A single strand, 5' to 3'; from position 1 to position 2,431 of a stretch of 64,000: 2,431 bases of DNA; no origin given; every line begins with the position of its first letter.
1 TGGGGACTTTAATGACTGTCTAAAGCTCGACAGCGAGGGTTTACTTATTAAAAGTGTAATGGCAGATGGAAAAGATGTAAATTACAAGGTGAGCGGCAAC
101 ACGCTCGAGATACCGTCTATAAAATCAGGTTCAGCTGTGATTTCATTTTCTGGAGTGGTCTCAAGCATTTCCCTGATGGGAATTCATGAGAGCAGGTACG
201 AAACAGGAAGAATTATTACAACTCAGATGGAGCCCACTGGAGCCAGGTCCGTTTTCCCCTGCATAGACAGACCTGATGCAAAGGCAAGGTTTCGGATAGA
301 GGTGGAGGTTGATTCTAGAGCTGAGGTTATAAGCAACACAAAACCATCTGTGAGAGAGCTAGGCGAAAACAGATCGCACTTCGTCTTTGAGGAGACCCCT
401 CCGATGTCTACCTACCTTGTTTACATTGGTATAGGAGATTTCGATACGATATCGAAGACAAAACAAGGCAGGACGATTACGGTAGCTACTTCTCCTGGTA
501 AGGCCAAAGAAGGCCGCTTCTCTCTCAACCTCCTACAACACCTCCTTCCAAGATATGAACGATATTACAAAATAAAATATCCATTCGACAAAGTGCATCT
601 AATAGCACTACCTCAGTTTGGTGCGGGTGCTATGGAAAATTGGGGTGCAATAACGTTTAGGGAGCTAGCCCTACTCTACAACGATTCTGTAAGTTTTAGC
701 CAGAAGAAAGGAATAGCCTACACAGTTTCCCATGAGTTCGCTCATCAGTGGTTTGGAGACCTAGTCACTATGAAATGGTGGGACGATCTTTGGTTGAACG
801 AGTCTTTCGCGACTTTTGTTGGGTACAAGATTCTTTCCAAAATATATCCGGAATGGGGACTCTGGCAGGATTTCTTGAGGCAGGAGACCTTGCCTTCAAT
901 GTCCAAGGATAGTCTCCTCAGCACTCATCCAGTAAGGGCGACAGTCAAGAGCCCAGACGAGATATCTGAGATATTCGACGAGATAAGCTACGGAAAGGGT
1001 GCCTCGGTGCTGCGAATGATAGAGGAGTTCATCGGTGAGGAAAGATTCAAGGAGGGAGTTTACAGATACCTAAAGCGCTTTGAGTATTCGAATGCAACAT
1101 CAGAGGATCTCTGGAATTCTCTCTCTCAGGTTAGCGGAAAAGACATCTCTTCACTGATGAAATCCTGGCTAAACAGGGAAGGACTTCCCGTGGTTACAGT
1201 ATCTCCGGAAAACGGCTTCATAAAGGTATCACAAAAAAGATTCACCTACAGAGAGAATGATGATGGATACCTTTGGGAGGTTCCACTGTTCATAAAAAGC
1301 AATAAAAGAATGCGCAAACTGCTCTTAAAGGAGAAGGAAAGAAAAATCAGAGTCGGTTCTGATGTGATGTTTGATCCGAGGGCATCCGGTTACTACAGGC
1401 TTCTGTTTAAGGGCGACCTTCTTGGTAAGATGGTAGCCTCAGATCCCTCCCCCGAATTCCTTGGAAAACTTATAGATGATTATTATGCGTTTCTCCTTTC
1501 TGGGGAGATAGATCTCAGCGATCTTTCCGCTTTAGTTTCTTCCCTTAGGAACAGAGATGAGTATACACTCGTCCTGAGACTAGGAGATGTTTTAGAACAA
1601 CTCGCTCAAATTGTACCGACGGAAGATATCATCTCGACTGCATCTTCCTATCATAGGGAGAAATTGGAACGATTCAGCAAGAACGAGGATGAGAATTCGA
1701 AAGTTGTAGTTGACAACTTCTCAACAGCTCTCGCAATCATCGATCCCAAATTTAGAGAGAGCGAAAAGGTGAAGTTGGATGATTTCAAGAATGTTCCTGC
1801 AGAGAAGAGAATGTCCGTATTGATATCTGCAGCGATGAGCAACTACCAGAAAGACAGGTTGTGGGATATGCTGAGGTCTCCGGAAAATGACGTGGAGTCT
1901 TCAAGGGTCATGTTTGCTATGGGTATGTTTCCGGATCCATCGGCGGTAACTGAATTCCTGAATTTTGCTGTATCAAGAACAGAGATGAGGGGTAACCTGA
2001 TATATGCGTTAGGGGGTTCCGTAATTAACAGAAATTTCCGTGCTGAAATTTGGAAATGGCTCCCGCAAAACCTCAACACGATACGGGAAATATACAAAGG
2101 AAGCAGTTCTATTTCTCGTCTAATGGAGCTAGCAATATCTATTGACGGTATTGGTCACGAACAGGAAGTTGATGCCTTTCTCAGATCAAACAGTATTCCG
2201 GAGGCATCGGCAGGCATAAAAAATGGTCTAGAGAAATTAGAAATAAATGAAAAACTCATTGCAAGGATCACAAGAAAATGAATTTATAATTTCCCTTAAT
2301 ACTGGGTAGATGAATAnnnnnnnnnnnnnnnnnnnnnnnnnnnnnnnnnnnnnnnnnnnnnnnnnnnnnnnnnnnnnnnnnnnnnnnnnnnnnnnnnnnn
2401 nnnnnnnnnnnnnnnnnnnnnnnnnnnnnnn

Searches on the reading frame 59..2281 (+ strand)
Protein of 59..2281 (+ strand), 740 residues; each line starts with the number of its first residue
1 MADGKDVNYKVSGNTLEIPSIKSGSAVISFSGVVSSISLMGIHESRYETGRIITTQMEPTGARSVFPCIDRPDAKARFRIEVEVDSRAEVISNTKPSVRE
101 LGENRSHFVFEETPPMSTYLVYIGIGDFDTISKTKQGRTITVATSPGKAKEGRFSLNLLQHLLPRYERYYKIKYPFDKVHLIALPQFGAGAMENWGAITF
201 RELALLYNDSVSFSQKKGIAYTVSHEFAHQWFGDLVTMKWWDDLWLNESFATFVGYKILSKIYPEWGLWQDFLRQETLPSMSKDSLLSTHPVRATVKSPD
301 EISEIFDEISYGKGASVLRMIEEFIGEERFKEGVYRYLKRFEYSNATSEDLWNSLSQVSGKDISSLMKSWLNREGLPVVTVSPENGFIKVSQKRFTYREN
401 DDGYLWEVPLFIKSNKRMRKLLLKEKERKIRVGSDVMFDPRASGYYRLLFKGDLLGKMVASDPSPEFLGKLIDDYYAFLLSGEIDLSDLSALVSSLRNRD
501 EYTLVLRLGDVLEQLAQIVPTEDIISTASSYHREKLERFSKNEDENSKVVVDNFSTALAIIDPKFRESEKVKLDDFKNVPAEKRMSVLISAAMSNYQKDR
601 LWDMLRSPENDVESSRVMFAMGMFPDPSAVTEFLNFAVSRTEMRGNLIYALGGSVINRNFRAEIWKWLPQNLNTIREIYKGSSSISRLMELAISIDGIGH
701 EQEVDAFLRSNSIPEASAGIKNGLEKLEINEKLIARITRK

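Call 18: search_protein_families(library=pfam, proteins=[window:59-2281:+], max_evalue=0.00001)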
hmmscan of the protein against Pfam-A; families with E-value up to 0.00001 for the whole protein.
window:59-2281:+ (740 aa): 3 families
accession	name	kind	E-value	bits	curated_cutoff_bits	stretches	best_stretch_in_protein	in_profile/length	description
PF01433.26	Peptidase_M1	-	7.7e-80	268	27.7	1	154-370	1-218/218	Peptidase family M1 domain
PF11838.14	ERAP1_C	-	6.1e-27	95.3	38.2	1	437-728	3-317/318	ERAP1-like C-terminal domain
PF17900.6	Peptidase_M1_N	-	4.5e-23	82.8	25.8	1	28-120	90-186/186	Peptidase M1 N-terminal domain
